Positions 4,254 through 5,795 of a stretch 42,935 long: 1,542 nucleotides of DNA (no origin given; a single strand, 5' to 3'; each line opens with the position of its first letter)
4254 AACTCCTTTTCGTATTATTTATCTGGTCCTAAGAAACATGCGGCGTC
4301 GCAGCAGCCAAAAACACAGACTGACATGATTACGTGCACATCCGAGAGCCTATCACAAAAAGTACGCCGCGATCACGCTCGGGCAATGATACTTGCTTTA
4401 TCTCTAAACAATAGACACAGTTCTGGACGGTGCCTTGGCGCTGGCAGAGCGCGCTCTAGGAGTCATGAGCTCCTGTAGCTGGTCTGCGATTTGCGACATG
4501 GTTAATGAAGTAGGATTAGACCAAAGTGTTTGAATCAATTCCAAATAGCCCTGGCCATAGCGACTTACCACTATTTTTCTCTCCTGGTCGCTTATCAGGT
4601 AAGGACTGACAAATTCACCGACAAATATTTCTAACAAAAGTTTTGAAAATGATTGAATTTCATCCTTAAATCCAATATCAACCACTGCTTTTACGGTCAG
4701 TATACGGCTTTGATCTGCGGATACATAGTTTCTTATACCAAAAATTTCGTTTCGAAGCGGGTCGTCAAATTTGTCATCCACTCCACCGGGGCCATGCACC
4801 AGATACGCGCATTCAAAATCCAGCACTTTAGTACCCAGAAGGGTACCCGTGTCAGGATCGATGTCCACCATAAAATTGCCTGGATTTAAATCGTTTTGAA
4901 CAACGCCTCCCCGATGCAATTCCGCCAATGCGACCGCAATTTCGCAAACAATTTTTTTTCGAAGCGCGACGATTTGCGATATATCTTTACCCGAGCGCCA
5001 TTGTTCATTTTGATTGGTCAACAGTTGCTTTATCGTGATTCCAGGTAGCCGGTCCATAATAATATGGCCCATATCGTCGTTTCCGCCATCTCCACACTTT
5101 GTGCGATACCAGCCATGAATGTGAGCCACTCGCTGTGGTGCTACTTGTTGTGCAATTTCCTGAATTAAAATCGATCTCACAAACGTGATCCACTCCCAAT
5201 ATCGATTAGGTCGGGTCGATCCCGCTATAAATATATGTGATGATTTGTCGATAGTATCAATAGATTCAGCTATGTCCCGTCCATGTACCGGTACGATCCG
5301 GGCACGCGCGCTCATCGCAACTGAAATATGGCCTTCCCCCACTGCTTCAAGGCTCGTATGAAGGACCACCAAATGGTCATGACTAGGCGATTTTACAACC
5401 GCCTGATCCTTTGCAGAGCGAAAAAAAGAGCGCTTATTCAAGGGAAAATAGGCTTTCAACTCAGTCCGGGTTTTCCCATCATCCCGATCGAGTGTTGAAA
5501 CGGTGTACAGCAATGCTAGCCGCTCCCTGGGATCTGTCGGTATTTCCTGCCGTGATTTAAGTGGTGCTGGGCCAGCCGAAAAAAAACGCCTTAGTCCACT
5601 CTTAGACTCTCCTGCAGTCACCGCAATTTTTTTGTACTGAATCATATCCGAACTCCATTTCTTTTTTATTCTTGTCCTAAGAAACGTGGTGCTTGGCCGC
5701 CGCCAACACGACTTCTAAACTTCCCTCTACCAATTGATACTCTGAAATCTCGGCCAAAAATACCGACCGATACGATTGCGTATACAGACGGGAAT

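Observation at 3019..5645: Tandem pair of atypical kinase-like paralogs whose duplicated 5' leader is better conserved than the coding sequence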

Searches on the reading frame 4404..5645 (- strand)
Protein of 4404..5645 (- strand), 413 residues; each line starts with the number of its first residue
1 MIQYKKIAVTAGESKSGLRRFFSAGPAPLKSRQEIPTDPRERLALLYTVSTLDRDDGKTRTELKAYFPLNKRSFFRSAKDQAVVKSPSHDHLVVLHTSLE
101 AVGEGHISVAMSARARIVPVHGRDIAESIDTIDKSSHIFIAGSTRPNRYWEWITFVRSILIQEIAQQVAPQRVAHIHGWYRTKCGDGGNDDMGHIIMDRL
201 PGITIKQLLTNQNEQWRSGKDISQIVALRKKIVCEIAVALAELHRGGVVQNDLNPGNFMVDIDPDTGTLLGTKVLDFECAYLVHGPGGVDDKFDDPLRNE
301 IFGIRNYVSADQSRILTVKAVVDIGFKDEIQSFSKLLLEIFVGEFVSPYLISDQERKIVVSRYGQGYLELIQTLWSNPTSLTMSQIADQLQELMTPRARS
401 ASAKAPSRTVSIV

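Call 3: search_protein_families(library=pfam, proteins=[window:4404-5645:-], max_evalue=1)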
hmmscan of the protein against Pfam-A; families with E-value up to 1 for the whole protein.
window:4404-5645:- (413 aa): 5 families
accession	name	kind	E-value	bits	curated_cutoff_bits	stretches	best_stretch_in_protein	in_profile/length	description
PF00069.31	Pkinase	-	6.9e-05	22.8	31.7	1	171-309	58-165/263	Protein kinase domain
PF06293.20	Kdo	-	0.018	15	21.3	1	208-278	94-167/207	Lipopolysaccharide kinase (Kdo/WaaP) family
PF03109.22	ABC1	-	0.098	12.2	22.9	1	197-271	147-205/244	ABC1 atypical kinase-like domain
PF01636.29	APH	-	0.1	12.8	23.2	1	230-281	148-198/239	Phosphotransferase enzyme family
PF14278.11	TetR_C_8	-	0.14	12.7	26.1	1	323-395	30-102/103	Transcriptional regulator C-terminal region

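Call 6: find_homologous_proteins(query=window:4404-5645:-, max_evalue=0.001)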
Query window:4404-5645:- (413 aa): 2 proteins with E <= 0.001 among 5512 candidates.
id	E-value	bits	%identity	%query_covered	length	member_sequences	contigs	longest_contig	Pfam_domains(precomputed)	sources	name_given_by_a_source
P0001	7.5e-273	922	100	100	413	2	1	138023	-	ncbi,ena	-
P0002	1.6e-110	388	49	98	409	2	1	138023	-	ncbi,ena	-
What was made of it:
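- Tried and rejected: Word-indexed protein searches: the search of 5.8 billion protein clusters (90% identity) returned only the two paralogs (call 6).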

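Call 7: search_solved_structures(query=window:4404-5645:-, max_evalue=10, show_alignments=3)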
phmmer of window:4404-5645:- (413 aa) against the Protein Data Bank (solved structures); distinct sequences matched with E-value up to 10: 46.
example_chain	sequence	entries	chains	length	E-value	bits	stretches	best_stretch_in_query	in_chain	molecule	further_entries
4ci6_B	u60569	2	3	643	0.011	17.9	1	174-262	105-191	PROTEIN KINASE YOPO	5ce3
9mzy_A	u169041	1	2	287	0.067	15.3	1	221-263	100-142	Receptor-interacting serine/threonine-protein kinase 1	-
9mzz_A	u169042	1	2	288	0.067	15.3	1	221-263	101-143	Receptor-interacting serine/threonine-protein kinase 1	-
9mzx_A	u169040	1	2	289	0.067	15.3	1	221-263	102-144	Receptor-interacting serine/threonine-protein kinase 1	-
24ib_A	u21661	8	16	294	0.069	15.3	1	221-263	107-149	Receptor-interacting serine/threonine-protein kinase 1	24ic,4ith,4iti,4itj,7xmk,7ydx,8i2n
7up4_A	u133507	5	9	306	0.069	15.3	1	198-293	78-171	Ribosomal protein S6 kinase alpha-5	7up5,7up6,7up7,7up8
6nyh_A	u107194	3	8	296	0.07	15.3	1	221-263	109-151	Receptor-interacting serine/threonine-protein kinase 1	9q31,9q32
9hy8_A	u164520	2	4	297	0.07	15.3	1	221-263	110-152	Receptor-interacting serine/threonine-protein kinase 1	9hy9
7fcz_A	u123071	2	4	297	0.07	15.3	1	221-263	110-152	Receptor-interacting serine/threonine-protein kinase 1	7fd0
6c3e_A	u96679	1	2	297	0.07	15.3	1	221-263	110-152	Receptor-interacting serine/threonine-protein kinase 1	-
6c4d_A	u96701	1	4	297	0.07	15.3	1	221-263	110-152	Receptor-interacting serine/threonine-protein kinase 1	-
5hx6_A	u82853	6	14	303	0.072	15.2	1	221-263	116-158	Receptor-interacting serine/threonine-protein kinase 1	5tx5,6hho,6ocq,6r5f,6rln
6nw2_A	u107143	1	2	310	0.075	15.2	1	221-263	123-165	Receptor-interacting serine/threonine-protein kinase 1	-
9gtg_A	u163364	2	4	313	0.076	15.2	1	221-263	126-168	Receptor-interacting serine/threonine-protein kinase 1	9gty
8v5h_A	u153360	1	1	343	0.15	14.1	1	230-261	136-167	Serine/threonine-protein kinase greatwall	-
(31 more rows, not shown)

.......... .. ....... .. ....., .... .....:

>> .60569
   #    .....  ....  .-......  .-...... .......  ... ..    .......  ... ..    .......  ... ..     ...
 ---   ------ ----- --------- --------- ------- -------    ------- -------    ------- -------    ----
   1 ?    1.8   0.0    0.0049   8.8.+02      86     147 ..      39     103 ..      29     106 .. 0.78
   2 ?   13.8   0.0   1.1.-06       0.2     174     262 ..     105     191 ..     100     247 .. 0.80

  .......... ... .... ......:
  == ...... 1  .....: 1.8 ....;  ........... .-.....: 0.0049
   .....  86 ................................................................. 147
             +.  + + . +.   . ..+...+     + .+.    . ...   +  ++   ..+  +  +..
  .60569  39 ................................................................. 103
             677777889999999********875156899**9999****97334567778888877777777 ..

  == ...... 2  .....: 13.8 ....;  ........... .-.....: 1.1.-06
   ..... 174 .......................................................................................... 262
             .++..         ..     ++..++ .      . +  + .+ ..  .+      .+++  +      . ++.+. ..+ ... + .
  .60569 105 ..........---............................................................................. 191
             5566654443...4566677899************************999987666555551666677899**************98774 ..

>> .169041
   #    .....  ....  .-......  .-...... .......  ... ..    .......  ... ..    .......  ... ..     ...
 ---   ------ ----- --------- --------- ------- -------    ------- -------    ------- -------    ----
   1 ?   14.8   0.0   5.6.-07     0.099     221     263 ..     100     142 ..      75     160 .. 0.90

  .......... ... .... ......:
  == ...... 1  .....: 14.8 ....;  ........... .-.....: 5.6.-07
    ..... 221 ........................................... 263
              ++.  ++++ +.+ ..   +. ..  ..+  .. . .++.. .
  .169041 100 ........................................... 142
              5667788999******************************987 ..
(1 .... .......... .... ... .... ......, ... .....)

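Call 17: predict_structure(alignment_id=A2)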
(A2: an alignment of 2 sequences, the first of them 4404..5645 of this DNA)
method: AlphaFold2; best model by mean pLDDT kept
length: 413 residues; sequences in the alignment: 2
mean_pLDDT: 33.1   pTM: 0.23
mean pLDDT of the five models: 33.1, 32.5, 32.3, 32.0, 28.8
residues with pLDDT >= 90: 0; 70-90: 0; 50-70: 2; < 50: 411
segments of 3 or more residues with pLDDT < 50: 1-364, 366-368, 370-413
pLDDT, mean of each block of 10 residues (from residue 1): 23 26 29 37 37 37 36 33 33 32 31 30 26 26 29 38 38 31 30 29 34 35 37 38 30 31 32 31 29 32 27 27 28 33 31 42 48 44 43 43 34 26
secondary structure, 60 per line:
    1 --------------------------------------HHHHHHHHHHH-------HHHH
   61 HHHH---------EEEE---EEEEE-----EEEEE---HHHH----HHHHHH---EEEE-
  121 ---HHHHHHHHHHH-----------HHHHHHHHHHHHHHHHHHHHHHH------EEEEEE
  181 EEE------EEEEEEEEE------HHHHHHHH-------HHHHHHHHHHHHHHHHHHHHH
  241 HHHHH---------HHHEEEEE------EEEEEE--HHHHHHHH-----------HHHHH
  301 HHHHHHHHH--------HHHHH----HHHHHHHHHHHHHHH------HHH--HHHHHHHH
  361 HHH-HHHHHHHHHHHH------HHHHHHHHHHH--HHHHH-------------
elements in order: H39-49 H57-64 E74-77 E81-85 E91-95 H99-102 H107-112 E116-119 H124-134 H146-168 E175-183 E190-198 H205-212 H220-245 E258-262 E269-274 H277-284 H296-309 H318-322 H327-341 H353-363 H365-376 H383-393 H396-400
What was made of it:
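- Tried and rejected: First AF2 run: a two-sequence MSA gave pLDDT 33 and was unusable (call 17).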

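Call 26: search_protein_families(library=ncbifam, proteins=[window:4404-5645:-], max_evalue=1)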
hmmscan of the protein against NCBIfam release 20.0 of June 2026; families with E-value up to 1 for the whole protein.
window:4404-5645:- (413 aa): 10 families
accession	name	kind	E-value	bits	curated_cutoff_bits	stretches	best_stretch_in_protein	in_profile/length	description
NF038151.1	lanthi_synth_III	equivalog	1.7e-06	26.8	575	1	195-283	301-386/833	class III lanthionine synthetase LanKC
TIGR03903.1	TOMM_kin_cyc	equivalog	0.00011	20.2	705.75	1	231-323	83-171/1267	TOMM system kinase/cyclase fusion protein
NF038150.1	lanthi_synth_IV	equivalog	0.00023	19.6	650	1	195-281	270-346/851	class IV lanthionine synthetase LanL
NF033483.0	PknB_PASTA_kin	equivalog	0.00063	18.9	450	1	188-323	77-190/563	Stk1 family PASTA domain-containing Ser/Thr kinase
TIGR03724.2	arch_bud32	equivalog_domain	0.001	18.6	125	1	193-261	68-119/193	KEOPS complex kinase/ATPase Bud32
NF043056.1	T4SS_LegK1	equivalog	0.013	14.1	550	1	188-265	149-227/516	Dot/Icm T4SS effector kinase LegK1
NF041408.1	XopAU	subfamily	0.047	13.3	450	1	195-262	295-363/498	XopAU family type III secretion system effector serine/threonine kinase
NF007174.0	PRK09605.1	equivalog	0.056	11.9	447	1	219-265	420-461/535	bifunctional N(6)-L-threonylcarbamoyladenine synthase/serine/threonine protein kinase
NF007684.0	PRK10359.1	equivalog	0.12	12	248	1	219-261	127-169/232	lipopolysaccharide core heptose(II) kinase RfaY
NF002475.0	PRK01723.1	equivalog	0.14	11.1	142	1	215-263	131-179/241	3-deoxy-D-manno-octulosonic acid kinase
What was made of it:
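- Sub-threshold hits to Pkinase, Kdo, ABC1, APH, LanKC, Bud32 and PknB all fall on residues ~165-325 (calls 3, 26).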

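Call 27: search_protein_families(library=padloc, proteins=[window:4404-5645:-], max_evalue=0.1)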
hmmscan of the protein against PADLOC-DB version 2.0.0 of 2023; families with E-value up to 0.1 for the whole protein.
window:4404-5645:- (413 aa): 12 families
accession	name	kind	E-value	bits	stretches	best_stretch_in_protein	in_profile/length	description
PDLC03920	MkoA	-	3.2e-08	30.4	1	192-403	85-287/1112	-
PDLC04042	PD-T4-6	-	2.7e-07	28.5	1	164-324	62-195/292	-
PDLC04061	PD-T4-6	-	1.4e-06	26.1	1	185-286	85-173/510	-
PDLC04052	PD-T4-6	-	6e-06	23.7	1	176-324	71-199/496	-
PDLC04040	PD-T4-6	-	2.9e-05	21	1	231-324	106-188/547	-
PDLC01088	C3a189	-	6.2e-05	19.7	1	190-284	69-148/840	kinase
PDLC04060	PD-T4-6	-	0.00016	18.8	1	189-320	79-188/486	-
PDLC04053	PD-T4-6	-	0.00026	18.6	1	188-268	79-151/311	-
PDLC04054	PD-T4-6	-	0.00028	18.4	1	193-265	86-146/347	-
PDLC04138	mad6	-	0.0035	14.3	1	194-284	128-204/659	mads_6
PDLC04047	PD-T4-6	-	0.005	14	1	190-263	83-147/327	-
PDLC04048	PD-T4-6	-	0.0083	13.5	1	188-316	81-187/354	-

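Call 28: search_protein_representatives(alignment_id=A2)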
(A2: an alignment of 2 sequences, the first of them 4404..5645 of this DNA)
Query: 2 sequences, 416 profile positions. Proteins with E-value up to 0.001 (for the whole library): 23; up to 1e-10: 3; up to 1e-30: 2. The best 23 are listed.
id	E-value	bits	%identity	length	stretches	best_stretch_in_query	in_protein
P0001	2.5e-250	846.8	-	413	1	1-416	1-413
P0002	7.7e-247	835.2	-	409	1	1-412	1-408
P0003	9.5e-21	90.5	-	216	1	205-398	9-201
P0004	3.3e-07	45.9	-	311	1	226-352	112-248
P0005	1.3e-05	40.6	-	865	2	216-283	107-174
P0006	2.2e-05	39.8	-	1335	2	223-277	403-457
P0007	2.5e-05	39.7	-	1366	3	234-346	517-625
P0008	1.3e-04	37.3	-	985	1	194-313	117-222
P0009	1.8e-04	36.8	-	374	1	189-314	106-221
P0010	2.2e-04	36.6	-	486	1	183-317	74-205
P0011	2.4e-04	36.4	-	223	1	174-312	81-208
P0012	3.2e-04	36.0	-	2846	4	193-269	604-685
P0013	4.2e-04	35.6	-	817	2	220-291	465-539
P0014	4.5e-04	35.6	-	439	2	227-348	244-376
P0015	4.8e-04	35.4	-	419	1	227-350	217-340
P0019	5.8e-04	35.2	-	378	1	185-303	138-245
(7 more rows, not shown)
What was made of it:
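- The family is extremely rare (calls 6, 28).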

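Call 30: search_protein_families(library=pfam, proteins=[P0003, P0004, P0005, P0008, P0009, P0010, P0011, P0014, P0015, P0019], max_evalue=0.01)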
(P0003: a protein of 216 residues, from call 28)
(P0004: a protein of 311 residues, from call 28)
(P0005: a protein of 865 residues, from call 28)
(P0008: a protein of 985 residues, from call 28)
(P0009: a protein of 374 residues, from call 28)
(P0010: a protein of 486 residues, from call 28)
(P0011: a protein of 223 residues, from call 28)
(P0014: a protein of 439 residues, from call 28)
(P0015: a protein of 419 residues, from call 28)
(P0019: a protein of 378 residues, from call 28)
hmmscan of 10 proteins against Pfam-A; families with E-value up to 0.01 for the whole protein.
P0003 (216 aa): 3 families
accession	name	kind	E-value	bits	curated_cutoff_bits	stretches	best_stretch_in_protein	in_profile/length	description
PF06293.20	Kdo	-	2.2e-08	34.3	21.3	1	32-87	118-171/207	Lipopolysaccharide kinase (Kdo/WaaP) family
PF00069.31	Pkinase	-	7.6e-06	25.9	31.7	1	6-105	82-161/263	Protein kinase domain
PF01633.27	Choline_kinase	-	0.0079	16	29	0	49-88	160-194/300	Choline/ethanolamine kinase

P0004 (311 aa): 2 families
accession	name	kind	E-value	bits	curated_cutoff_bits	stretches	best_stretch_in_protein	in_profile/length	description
PF00069.31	Pkinase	-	2.8e-05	24.1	31.7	1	121-199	106-166/263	Protein kinase domain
PF19974.5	TCAD9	-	0.0075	15.9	40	1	119-172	284-323/429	Ternary complex associated domain 9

P0005 (865 aa): 7 families
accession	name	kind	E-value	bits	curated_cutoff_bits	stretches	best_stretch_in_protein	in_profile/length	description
PF00069.31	Pkinase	-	2.8e-99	332.2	31.7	2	400-669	1-255/263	Protein kinase domain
PF07714.23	PK_Tyr_Ser-Thr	-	3.1e-58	197.5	23.1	2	406-667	7-250/258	Protein tyrosine and serine/threonine kinase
PF03109.22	ABC1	-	2.6e-10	40.3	22.9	0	473-558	143-221/244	ABC1 atypical kinase-like domain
PF17667.7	Pkinase_fungal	-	2.7e-07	30.1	24.1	0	119-176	287-344/387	Fungal protein kinase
PF01636.29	APH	-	4.7e-05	23.7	23.2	0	502-537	152-185/239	Phosphotransferase enzyme family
PF13095.12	FTA2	-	0.00055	20.1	30.2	0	499-530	172-203/214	Kinetochore Sim4 complex subunit FTA2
PF19974.5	TCAD9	-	0.0052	16.4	40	0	126-155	286-313/429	Ternary complex associated domain 9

P0008 (985 aa): 5 families
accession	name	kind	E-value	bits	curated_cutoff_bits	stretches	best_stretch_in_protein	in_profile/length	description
PF00069.31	Pkinase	-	1.4e-49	169.3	31.7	1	43-303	1-257/263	Protein kinase domain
PF07714.23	PK_Tyr_Ser-Thr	-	9.2e-31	107.5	23.1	1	46-298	4-250/258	Protein tyrosine and serine/threonine kinase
PF01636.29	APH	-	5.4e-08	33.3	23.2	2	76-160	30-110/239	Phosphotransferase enzyme family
PF06293.20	Kdo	-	2.2e-07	31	21.3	1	58-194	28-175/207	Lipopolysaccharide kinase (Kdo/WaaP) family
PF03109.22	ABC1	-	4.3e-05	23.2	22.9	1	115-190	142-216/244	ABC1 atypical kinase-like domain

P0009 (374 aa): 4 families
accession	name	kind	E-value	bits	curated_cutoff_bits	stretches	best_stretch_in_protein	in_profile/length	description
PF00069.31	Pkinase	-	4.7e-46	157.7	31.7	1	37-304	2-258/263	Protein kinase domain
PF07714.23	PK_Tyr_Ser-Thr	-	1.2e-30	107.2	23.1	1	37-271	2-228/258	Protein tyrosine and serine/threonine kinase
PF03109.22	ABC1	-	1.4e-06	28.1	22.9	1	102-187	135-215/244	ABC1 atypical kinase-like domain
PF01636.29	APH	-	0.00043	20.5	23.2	1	137-187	147-198/239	Phosphotransferase enzyme family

P0010 (486 aa): 8 families
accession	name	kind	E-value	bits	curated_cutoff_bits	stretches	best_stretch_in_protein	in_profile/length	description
PF00069.31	Pkinase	-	3.1e-51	174.7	31.7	1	13-284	1-254/263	Protein kinase domain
PF07714.23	PK_Tyr_Ser-Thr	-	9.3e-31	107.5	23.1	1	15-282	3-249/258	Protein tyrosine and serine/threonine kinase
PF01636.29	APH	-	6.1e-07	29.9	23.2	1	133-167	166-197/239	Phosphotransferase enzyme family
PF17667.7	Pkinase_fungal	-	5.1e-06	25.9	24.1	1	71-211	261-375/387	Fungal protein kinase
PF03109.22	ABC1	-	5.6e-05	22.8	22.9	1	53-172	116-219/244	ABC1 atypical kinase-like domain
PF06293.20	Kdo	-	0.001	19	21.3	0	132-165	134-167/207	Lipopolysaccharide kinase (Kdo/WaaP) family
PF13095.12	FTA2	-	0.0023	18.1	30.2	0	12-54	23-63/214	Kinetochore Sim4 complex subunit FTA2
PF19974.5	TCAD9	-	0.0073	15.9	40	0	109-165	274-322/429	Ternary complex associated domain 9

P0011 (223 aa): 5 families
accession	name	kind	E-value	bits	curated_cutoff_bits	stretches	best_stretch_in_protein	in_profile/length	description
PF00069.31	Pkinase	-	6.2e-32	111.5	31.7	1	19-223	2-183/263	Protein kinase domain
PF07714.23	PK_Tyr_Ser-Thr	-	1.8e-17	63.9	23.1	1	19-222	2-189/258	Protein tyrosine and serine/threonine kinase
PF03109.22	ABC1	-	9.3e-08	31.9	22.9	1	102-177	145-215/244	ABC1 atypical kinase-like domain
PF01636.29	APH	-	4.4e-05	23.8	23.2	0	33-138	14-110/239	Phosphotransferase enzyme family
PF06293.20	Kdo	-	0.00023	21.1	21.3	1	100-173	92-166/207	Lipopolysaccharide kinase (Kdo/WaaP) family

P0014 (439 aa): 3 families
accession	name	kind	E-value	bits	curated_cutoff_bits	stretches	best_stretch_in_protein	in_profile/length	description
PF06293.20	Kdo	-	0.0002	21.3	21.3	1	197-303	70-169/207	Lipopolysaccharide kinase (Kdo/WaaP) family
PF00069.31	Pkinase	-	0.00035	20.5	31.7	1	223-284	76-138/263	Protein kinase domain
PF19974.5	TCAD9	-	0.0072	16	40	1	230-300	264-321/429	Ternary complex associated domain 9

P0015 (419 aa): 1 family
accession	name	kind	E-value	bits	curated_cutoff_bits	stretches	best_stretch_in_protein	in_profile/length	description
PF00069.31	Pkinase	-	3.5e-07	30.3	31.7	1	212-403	94-244/263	Protein kinase domain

P0019 (378 aa): 7 families
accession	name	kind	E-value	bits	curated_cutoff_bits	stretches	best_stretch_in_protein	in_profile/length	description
PF00069.31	Pkinase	-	2.5e-18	66.9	31.7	1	78-230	3-153/263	Protein kinase domain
PF03109.22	ABC1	-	2e-07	30.9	22.9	1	142-224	139-216/244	ABC1 atypical kinase-like domain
PF07714.23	PK_Tyr_Ser-Thr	-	4e-07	30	23.1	1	78-238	3-165/258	Protein tyrosine and serine/threonine kinase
PF01636.29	APH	-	3.8e-05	24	23.2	0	188-211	167-188/239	Phosphotransferase enzyme family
PF01163.29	RIO1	-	0.001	19.1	22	1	108-208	45-142/187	RIO domain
PF17667.7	Pkinase_fungal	-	0.002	17.3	24.1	1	186-227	303-344/387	Fungal protein kinase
PF06293.20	Kdo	-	0.0051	16.7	21.3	1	146-220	92-167/207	Lipopolysaccharide kinase (Kdo/WaaP) family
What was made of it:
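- Closest known: Kdo/WaaP, Bud32/RIO and choline-kinase type 'eukaryotic-like kinases'. Same: The homolog P0003 passes the Kdo gathering score (call 30), and there are weak Bud32, RfaY and KdkA hits (call 26).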

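Call 32: find_homologous_proteins(query=A3, max_evalue=0.001)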
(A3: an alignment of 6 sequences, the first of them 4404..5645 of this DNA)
Query A3 (6 sequences) (413 aa, profile of the alignment): 5 proteins with E <= 0.001 among 8000 candidates.
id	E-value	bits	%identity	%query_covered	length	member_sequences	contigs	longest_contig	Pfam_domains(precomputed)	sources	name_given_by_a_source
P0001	1.1e-154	533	100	100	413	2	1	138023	-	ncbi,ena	-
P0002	4.5e-153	528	49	98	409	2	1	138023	-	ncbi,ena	-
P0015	2.2e-135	470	31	26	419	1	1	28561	PF00069.32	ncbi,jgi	jgi:serine/threonine protein kinase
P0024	1.9e-127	444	28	37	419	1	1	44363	PF00069.32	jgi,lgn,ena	-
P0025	1.6e-123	431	30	29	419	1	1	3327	PF00069.32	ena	-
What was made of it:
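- Tried and rejected: The profile version added only three members of the distant subfamily (call 32).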

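Call 33: find_encoding_contigs(protein=P0001, flank=10000, max_places=3)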
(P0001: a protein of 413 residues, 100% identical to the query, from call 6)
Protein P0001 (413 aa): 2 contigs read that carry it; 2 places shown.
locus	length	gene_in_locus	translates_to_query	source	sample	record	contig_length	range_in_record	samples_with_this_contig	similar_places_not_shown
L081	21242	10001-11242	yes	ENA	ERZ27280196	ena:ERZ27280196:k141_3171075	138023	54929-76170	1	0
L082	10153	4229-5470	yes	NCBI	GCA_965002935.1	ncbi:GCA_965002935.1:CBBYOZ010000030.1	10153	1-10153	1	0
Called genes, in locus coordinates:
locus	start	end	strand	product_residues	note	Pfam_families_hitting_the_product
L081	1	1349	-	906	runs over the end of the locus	PF26549:Tricorn_N (faint), PF26550:Tricorn_2nd (faint), PF07676:PD40 (faint)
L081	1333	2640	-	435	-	PF06689:zf-C4_ClpX, PF07724:AAA_2, PF00004:AAA, PF07728:AAA_5 (weak), PF10431:ClpB_D2-small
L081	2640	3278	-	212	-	PF00574:CLP_protease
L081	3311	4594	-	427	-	PF05697:Trigger_N, PF00254:FKBP_C (weak), PF05698:Trigger_C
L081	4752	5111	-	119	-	-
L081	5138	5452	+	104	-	-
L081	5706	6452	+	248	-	-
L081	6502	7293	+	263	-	-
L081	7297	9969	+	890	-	PF00929:RNase_T, PF04851:ResIII (faint), PF00270:DEAD (faint), PF13307:Helicase_C_2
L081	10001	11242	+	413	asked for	-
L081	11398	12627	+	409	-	-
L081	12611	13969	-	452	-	PF00483:NTP_transferase, PF12804:NTP_transf_3 (weak), PF00132:Hexapep (weak), PF25084:LbH_EIF2B, PF24894:Hexapep_GlmU (faint), PF25087:GMPPB_C, PF00132:Hexapep (weak)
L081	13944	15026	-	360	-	PF00072:Response_reg, PF05625:PAXNEB (weak), PF06745:ATPase, PF24336:DUF7504 (weak)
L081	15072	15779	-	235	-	PF06745:ATPase, PF13481:AAA_25 (weak)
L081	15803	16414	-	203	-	PF01330:RuvA_N, PF07499:RuvA_C (faint), PF14520:HHH_5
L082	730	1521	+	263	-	-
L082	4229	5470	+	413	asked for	-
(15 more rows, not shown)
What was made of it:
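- The neighbours are housekeeping genes (clpXP, tig, ruvABC) (call 33).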

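Call 34: find_encoding_contigs(protein=P0015, flank=8000, max_places=3)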
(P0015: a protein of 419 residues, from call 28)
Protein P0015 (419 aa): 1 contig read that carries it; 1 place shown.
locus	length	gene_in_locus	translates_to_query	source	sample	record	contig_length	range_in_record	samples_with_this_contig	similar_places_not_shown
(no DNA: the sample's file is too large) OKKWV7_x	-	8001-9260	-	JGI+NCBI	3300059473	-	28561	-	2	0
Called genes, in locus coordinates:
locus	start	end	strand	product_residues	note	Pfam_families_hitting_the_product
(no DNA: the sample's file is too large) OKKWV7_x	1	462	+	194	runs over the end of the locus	PF10604:Polyketide_cyc2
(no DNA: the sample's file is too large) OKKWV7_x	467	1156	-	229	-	PF04982:TM_HPP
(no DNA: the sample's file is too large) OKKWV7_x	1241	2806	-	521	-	-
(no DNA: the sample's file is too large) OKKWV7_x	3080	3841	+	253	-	PF23441:SDR (weak), PF00106:adh_short, PF01370:Epimerase (weak), PF08659:KR, PF13561:adh_short_C2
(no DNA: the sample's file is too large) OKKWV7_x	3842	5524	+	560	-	PF00593:TonB_dep_Rec_b-barrel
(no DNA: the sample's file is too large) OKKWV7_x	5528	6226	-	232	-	PF04402:SIMPL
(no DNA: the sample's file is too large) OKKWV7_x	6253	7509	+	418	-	PF00890:FAD_binding_2 (weak), PF01134:GIDA (faint), PF01266:DAO (faint), PF03486:HI0933_like, PF07992:Pyr_redox_2 (faint), PF22780:HI0933_like_1st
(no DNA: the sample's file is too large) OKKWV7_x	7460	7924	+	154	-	PF01478:Peptidase_A24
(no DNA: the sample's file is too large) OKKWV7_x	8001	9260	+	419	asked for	PF00069:Pkinase (weak)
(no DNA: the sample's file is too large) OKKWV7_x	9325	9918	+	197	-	PF04264:YceI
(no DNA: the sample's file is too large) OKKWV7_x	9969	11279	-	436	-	PF03448:MgtE_N, PF00571:CBS, PF01769:MgtE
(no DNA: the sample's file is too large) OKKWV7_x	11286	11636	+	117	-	?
